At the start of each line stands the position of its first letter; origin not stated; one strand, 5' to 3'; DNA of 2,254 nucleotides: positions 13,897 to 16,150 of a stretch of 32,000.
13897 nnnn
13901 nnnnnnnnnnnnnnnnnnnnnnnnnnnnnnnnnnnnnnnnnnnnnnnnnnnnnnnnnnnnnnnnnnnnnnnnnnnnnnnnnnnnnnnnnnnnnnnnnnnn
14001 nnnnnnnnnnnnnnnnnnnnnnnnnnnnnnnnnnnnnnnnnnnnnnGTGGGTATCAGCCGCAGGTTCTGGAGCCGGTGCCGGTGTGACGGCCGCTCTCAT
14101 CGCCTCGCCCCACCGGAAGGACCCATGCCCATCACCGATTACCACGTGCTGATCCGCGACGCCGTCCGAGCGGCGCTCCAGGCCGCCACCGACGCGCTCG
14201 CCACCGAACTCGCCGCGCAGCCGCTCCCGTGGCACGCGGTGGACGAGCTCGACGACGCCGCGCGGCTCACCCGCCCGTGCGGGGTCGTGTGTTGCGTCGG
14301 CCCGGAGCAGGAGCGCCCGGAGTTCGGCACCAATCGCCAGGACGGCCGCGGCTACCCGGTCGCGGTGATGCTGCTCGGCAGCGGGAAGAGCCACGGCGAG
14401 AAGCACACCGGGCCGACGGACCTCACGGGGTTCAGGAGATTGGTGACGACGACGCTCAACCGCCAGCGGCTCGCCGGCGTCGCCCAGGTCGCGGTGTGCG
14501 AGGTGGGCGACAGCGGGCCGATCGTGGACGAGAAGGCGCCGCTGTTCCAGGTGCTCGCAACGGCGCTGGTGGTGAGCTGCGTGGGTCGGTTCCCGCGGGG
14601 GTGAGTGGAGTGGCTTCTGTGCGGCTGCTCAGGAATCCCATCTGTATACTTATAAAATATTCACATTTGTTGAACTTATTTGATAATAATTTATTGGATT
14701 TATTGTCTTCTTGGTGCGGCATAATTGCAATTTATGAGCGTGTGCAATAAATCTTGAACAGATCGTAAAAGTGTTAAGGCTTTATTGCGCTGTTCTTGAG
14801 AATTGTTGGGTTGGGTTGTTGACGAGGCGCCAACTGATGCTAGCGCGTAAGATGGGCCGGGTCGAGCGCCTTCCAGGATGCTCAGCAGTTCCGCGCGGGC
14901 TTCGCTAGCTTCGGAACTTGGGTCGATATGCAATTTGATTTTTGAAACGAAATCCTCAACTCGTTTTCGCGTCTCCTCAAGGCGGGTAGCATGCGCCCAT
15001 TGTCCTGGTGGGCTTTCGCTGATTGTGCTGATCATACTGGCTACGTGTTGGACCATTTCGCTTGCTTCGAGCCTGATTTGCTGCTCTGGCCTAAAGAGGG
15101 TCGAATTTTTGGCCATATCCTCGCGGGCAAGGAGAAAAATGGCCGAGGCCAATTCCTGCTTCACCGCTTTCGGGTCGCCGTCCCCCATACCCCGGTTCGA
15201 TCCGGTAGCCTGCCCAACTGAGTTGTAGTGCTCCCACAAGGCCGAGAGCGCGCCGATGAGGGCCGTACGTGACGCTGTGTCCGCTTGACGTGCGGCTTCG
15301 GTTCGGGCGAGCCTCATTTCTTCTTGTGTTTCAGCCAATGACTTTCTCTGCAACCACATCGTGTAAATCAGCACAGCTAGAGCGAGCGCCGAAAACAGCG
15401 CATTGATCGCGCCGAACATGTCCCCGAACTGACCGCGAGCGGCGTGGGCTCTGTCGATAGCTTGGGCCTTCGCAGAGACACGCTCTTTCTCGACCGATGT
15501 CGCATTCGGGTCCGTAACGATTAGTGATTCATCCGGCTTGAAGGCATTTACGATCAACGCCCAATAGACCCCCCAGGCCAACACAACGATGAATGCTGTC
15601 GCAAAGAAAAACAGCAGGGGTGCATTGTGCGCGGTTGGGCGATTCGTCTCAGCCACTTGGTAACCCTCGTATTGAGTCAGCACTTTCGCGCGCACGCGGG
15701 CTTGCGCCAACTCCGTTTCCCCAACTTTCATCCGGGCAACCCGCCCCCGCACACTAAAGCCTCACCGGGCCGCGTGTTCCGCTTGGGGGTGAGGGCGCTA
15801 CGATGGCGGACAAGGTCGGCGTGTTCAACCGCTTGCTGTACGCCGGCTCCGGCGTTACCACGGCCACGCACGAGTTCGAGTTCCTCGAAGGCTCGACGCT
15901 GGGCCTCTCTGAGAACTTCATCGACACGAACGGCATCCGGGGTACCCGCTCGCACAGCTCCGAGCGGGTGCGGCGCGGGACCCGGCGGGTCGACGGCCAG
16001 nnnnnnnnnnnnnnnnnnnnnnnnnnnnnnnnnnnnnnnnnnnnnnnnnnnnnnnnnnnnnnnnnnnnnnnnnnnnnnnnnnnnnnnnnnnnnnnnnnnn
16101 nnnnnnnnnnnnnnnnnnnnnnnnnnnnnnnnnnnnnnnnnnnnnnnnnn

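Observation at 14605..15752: AT-rich island carrying an antisense two-TM protein between the neck genes and the tail tube gene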

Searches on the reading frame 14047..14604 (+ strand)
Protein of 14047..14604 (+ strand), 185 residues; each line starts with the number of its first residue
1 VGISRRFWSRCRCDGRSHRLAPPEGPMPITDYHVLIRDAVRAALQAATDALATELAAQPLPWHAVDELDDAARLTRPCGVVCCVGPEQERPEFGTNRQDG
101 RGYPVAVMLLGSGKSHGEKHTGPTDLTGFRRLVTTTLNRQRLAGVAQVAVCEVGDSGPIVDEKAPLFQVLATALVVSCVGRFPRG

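Call 6: search_protein_families(library=pfam, proteins=[window:14047-14604:+], max_evalue=0.01)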
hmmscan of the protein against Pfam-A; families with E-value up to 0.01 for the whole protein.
window:14047-14604:+ (185 aa): 0 families

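Call 7: search_protein_families(library=phrogs, proteins=[window:14047-14604:+], max_evalue=0.01)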
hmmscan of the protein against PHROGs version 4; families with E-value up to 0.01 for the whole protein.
window:14047-14604:+ (185 aa): 0 families

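Call 56: find_related_loci(query=window:14128-14604:+, collection=viral_contigs, flank=6000)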
Query window:14128-14604:+ (158 aa) in viral_contigs; peptide patterns used: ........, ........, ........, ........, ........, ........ (x = any residue, [..] = any of these).
8 stretches matched a pattern, but none encodes a relative of the query by tblastn (E <= 1e-3).

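Call 99: search_protein_families(library=ncbifam, proteins=[window:14128-14604:+], max_evalue=0.01)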
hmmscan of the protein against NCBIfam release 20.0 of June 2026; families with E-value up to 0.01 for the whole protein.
window:14128-14604:+ (158 aa): 0 families

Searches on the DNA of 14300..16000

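Call 104: search_rna_families(source=window, start=14300, end=16000, threshold=evalue, max_evalue=1)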
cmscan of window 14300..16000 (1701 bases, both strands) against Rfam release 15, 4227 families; matches with E-value up to 1: 0.
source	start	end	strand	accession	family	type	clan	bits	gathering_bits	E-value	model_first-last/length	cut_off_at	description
